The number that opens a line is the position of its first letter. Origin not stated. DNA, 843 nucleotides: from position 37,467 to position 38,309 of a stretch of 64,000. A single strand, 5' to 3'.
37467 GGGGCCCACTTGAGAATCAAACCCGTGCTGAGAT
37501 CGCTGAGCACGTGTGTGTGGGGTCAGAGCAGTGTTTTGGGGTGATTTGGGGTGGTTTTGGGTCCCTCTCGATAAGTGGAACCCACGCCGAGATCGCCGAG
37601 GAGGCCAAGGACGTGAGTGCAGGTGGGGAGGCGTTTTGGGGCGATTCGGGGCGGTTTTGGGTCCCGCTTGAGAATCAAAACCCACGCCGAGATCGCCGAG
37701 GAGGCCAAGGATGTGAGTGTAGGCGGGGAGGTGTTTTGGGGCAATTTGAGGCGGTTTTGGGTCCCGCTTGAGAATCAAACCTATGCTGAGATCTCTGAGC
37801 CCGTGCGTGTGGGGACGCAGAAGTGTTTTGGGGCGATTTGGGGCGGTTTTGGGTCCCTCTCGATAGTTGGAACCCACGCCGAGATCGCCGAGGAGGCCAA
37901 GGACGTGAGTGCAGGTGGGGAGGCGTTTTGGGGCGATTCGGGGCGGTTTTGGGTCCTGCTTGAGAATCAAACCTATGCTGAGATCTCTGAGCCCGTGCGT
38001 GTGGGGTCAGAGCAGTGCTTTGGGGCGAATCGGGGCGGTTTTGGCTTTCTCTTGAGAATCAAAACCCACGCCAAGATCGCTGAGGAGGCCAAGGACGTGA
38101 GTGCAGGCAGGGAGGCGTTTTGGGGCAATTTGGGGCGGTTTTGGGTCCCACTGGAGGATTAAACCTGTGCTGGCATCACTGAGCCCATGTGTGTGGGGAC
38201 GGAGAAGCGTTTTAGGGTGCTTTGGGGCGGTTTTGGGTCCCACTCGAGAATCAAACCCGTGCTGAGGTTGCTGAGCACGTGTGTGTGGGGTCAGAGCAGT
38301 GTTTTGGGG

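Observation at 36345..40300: A 4-kb intronic minisatellite made of tandem copies of an exon end plus its 5' splice site (SRCAP)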

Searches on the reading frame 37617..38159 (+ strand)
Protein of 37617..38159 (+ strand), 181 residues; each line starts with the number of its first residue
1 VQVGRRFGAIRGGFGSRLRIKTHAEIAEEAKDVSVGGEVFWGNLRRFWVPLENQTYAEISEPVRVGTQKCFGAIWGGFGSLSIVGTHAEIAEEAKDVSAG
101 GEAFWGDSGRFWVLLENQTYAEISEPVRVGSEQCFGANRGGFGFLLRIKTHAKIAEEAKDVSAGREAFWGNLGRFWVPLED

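Call 44: find_homologous_proteins(query=window:37617-38159:+, max_evalue=0.001)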
Query seq(181 aa): 5148 candidates shared short words with the query, none scored E <= 0.001.
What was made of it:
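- Tried and rejected: A protein search with a 181-aa ORF from the array gave no hit at E <= 0.001 (call 44).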
